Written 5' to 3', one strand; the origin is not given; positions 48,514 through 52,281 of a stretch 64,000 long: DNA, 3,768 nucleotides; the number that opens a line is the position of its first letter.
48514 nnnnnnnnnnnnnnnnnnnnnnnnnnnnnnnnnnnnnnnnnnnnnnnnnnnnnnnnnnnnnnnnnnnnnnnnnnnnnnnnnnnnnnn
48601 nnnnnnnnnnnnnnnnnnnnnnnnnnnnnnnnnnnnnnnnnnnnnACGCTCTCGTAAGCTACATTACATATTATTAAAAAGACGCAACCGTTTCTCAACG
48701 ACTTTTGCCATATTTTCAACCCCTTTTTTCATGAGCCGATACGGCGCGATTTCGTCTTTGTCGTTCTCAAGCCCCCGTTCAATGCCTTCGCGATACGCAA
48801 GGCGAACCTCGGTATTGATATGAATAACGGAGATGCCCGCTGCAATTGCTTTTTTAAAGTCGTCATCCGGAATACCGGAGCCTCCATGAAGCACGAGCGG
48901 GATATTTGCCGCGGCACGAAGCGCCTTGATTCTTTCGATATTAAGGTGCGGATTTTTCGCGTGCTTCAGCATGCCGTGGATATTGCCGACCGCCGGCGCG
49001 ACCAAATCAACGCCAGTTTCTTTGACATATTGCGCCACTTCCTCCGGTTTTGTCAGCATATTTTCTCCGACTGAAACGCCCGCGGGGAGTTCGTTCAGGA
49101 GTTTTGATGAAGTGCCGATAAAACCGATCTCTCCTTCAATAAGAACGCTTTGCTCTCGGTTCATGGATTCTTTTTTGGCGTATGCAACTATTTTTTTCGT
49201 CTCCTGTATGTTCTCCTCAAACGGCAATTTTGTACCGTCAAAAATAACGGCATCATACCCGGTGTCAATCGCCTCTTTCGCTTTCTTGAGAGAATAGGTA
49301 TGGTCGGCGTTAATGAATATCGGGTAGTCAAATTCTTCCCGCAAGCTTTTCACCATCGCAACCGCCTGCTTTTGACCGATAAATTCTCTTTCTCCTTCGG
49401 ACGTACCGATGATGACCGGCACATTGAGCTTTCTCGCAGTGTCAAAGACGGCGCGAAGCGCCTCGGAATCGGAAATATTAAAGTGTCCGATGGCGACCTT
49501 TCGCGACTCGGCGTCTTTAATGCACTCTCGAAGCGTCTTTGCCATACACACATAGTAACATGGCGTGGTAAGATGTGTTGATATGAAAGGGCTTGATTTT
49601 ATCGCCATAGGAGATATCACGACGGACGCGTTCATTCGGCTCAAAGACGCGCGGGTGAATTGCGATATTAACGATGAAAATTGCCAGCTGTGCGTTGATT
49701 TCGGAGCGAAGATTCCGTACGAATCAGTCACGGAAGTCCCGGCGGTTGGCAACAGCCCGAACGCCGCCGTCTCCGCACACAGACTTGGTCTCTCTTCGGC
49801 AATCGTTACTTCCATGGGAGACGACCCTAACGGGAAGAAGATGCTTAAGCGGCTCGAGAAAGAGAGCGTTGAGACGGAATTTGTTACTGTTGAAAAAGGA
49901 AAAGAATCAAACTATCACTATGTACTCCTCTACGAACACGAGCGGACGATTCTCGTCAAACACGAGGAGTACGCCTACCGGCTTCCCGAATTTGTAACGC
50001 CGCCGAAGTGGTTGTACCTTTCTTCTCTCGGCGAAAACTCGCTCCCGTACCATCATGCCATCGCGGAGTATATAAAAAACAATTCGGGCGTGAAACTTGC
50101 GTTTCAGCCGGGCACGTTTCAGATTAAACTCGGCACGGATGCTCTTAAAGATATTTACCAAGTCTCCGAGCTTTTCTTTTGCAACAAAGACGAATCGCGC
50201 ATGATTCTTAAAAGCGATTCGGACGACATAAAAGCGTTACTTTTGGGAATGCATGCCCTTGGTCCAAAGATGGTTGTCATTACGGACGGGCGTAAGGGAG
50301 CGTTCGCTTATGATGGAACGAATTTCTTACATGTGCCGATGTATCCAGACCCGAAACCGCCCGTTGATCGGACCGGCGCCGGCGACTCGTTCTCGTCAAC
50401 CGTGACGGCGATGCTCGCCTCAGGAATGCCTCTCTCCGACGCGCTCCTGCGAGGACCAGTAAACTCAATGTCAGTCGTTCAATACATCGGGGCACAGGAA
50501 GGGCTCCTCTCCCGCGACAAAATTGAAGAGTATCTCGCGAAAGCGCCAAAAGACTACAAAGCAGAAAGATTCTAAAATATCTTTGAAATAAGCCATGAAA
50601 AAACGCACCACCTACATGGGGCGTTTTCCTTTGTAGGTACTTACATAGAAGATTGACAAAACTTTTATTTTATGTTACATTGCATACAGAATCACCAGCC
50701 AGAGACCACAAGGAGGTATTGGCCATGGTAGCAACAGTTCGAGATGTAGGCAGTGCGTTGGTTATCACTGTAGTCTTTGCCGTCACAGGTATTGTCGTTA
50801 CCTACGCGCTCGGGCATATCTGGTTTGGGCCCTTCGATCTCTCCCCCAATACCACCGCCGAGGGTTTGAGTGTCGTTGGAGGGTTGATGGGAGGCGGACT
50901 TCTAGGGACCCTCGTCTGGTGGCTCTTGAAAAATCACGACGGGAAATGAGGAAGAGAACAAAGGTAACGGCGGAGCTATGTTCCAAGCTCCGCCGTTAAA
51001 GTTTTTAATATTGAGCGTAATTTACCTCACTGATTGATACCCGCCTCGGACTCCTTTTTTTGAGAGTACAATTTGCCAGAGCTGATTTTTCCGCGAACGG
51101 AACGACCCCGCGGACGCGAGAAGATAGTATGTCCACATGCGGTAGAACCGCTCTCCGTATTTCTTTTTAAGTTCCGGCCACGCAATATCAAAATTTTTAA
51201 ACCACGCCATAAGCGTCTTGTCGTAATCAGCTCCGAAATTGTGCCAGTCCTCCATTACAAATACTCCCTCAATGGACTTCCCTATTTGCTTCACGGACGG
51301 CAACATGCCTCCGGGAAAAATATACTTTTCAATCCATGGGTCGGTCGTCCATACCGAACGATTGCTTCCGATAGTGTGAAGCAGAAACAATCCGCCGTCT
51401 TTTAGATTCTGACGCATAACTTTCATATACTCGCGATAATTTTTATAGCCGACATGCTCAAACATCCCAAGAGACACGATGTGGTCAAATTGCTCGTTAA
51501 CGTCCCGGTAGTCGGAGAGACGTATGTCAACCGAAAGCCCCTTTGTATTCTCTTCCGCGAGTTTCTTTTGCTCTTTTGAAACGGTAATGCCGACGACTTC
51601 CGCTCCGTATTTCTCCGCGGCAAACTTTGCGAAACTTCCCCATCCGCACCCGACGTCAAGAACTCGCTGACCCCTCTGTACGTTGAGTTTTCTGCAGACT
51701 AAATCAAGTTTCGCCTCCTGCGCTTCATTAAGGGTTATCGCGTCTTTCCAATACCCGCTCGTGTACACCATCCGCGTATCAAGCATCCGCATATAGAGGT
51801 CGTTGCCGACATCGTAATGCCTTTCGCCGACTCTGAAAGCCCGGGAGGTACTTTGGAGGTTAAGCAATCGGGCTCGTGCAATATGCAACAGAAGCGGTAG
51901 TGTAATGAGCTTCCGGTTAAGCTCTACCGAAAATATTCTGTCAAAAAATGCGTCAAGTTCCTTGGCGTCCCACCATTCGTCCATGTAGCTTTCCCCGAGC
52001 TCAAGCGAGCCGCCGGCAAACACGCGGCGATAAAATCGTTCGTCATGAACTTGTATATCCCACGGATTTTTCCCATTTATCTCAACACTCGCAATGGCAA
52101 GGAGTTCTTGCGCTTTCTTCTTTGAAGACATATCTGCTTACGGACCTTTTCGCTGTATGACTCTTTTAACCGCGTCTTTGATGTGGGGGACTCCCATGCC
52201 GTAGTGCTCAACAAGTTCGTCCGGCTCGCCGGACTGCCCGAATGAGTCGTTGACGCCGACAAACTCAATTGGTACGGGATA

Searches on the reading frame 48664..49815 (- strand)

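Call 53: search_protein_families(library=pfam, proteins=[window:48664-49815:-], max_evalue=0.00001)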
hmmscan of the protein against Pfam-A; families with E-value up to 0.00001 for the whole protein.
window:48664-49815:- (383 aa): 1 family
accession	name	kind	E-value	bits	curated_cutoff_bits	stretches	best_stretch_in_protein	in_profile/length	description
PF01116.26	F_bP_aldolase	-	3e-77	260.3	25.5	1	94-382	2-274/277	Fructose-bisphosphate aldolase class-II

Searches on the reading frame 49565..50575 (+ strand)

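Call 53: search_protein_families(library=pfam, proteins=[window:49565-50575:+], max_evalue=0.00001)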
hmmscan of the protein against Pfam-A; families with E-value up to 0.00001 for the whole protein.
window:49565-50575:+ (336 aa): 1 family
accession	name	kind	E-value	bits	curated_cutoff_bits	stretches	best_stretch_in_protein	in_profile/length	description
PF00294.29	PfkB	-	3.7e-36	125.4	25.8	1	62-313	37-298/302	pfkB family carbohydrate kinase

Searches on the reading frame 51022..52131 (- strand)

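Call 53: search_protein_families(library=pfam, proteins=[window:51022-52131:-], max_evalue=0.00001)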
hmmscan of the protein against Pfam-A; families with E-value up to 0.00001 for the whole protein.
window:51022-52131:- (369 aa): 8 families
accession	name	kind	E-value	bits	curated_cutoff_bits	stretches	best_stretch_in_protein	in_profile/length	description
PF02353.26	CMAS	-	1.9e-89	300.1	27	1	94-354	2-273/273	Mycolic acid cyclopropane synthetase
PF13649.12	Methyltransf_25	-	2.1e-16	60.8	27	1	157-247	1-97/97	Methyltransferase domain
PF08241.18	Methyltransf_11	-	1.1e-14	55.2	21.2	1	158-250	1-94/95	Methyltransferase domain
PF13489.12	Methyltransf_23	-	3.8e-13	49.9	27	1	152-257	21-122/164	Methyltransferase domain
PF08242.18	Methyltransf_12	-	4e-12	47.2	30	1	158-249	1-98/98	Methyltransferase domain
PF13847.12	Methyltransf_31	-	1.1e-10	41.8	27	1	154-255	4-113/145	Methyltransferase domain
PF01728.25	FtsJ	-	1.6e-08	35.1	24.1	1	141-223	8-100/181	FtsJ-like methyltransferase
PF05175.20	MTS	-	9.1e-06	25.8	23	0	144-222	22-106/170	Methyltransferase small domain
